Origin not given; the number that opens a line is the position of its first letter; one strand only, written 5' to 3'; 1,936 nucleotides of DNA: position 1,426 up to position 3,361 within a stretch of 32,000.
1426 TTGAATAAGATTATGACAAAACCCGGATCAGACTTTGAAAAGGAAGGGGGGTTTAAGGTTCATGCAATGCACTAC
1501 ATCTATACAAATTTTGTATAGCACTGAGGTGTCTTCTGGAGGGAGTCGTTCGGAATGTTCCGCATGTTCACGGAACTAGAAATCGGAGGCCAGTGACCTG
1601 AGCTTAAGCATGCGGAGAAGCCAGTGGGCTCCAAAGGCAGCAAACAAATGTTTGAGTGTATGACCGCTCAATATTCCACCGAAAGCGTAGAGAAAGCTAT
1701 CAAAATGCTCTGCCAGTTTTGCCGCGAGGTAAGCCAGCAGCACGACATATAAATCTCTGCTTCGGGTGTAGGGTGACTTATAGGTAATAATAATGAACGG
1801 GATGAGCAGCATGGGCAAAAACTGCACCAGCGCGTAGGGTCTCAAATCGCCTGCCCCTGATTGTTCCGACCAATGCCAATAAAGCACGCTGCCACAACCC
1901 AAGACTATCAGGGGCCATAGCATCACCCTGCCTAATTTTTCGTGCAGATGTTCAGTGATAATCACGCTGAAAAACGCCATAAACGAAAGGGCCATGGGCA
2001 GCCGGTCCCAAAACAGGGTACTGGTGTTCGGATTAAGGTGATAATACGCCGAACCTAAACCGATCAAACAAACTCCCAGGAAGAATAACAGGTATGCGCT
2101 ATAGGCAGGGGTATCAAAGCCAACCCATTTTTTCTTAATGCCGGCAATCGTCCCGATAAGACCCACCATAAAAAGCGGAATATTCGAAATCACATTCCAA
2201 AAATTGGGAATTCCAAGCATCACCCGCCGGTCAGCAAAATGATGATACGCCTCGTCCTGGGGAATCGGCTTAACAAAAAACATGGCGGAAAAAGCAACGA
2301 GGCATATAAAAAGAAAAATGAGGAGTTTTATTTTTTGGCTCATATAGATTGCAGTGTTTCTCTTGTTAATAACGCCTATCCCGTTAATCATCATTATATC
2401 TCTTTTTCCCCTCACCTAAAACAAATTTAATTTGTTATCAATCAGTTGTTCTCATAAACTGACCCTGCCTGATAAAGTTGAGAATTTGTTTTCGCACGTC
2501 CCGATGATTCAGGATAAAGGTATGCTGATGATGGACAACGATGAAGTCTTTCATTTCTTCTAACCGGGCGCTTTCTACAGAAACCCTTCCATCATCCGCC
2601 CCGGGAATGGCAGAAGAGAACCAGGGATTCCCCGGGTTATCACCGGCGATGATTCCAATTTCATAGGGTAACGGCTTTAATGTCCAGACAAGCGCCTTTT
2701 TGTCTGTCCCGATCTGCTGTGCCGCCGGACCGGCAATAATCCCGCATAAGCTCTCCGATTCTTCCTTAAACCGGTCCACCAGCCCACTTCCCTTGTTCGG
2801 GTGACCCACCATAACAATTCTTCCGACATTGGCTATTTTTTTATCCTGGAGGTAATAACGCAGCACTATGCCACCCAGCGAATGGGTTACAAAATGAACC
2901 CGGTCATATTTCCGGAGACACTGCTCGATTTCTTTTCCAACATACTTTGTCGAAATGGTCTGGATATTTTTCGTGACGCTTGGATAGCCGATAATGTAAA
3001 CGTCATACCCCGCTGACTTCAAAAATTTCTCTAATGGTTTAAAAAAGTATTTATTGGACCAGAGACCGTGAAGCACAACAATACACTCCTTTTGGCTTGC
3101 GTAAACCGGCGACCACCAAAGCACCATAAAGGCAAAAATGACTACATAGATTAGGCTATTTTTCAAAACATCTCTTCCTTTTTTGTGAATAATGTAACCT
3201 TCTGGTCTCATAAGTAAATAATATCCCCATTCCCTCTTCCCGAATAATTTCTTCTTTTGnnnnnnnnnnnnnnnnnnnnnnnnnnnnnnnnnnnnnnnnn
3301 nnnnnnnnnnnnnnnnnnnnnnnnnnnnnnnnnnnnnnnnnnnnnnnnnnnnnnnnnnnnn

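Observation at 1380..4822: Two near-consensus sigma-54 promoters with an identical upstream element at identical spacing: a small sigma-54 regulon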

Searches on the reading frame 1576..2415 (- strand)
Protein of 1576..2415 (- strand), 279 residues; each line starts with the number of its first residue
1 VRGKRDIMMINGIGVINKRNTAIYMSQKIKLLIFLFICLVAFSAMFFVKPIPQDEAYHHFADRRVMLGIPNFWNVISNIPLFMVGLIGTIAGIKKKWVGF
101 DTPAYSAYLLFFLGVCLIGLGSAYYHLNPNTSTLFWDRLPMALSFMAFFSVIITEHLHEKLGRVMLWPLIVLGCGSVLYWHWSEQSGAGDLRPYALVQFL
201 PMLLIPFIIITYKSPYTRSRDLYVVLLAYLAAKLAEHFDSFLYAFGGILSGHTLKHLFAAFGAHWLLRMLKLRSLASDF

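Call 12: search_protein_families(library=pfam, proteins=[window:1576-2415:-])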
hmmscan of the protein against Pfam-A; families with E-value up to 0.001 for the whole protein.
window:1576-2415:- (279 aa): 2 families
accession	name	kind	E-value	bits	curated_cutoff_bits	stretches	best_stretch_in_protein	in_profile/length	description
PF05875.18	Ceramidase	-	1.2e-10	41.7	32.5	1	70-235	21-186/259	Ceramidase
PF13965.12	SID-1_RNA_chan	-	0.00074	18.6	28.7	0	16-142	207-346/594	dsRNA-gated channel SID-1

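Call 18: search_protein_families(library=ncbifam, proteins=[window:1576-2415:-], max_evalue=0.01)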
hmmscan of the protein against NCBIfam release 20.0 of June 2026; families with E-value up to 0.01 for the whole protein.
window:1576-2415:- (279 aa): 0 families

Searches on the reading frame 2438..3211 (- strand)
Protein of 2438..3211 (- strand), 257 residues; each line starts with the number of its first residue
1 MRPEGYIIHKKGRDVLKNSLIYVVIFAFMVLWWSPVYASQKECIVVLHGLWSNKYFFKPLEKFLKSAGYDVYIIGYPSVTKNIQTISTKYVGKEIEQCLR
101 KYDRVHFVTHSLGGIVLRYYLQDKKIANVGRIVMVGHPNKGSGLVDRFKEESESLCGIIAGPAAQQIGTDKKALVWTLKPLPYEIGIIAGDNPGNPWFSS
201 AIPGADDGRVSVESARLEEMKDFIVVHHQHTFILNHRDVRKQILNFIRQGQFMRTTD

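Call 12: search_protein_families(library=pfam, proteins=[window:2438-3211:-])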
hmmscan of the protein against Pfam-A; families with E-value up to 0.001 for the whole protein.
window:2438-3211:- (257 aa): 5 families
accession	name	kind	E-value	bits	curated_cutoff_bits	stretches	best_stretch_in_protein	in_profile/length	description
PF02089.21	Palm_thioest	-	3.5e-06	27.4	26.8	1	44-148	2-119/254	Palmitoyl protein thioesterase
PF24096.1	DUF7379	-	2e-05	25.1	33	1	104-147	71-120/191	Domain of unknown function (DUF7379)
PF05057.20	DUF676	-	8.9e-05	22.5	20.3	1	43-122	7-97/217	Putative serine esterase (DUF676)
PF12697.13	Abhydrolase_6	-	0.00014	23.1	26.3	1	44-136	1-93/217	Alpha/beta hydrolase family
PF00561.26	Abhydrolase_1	-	0.00043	20.5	25.8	1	44-137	3-102/245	alpha/beta hydrolase fold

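Call 18: search_protein_families(library=ncbifam, proteins=[window:2438-3211:-], max_evalue=0.01)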
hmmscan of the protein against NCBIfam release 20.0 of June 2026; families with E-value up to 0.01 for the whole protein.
window:2438-3211:- (257 aa): 1 family
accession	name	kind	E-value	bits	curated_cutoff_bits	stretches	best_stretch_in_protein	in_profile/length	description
NF011457.0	PRK14875.1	equivalog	0.0025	16.9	307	1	39-123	130-218/372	acetoin dehydrogenase dihydrolipoyllysine-residue acetyltransferase subunit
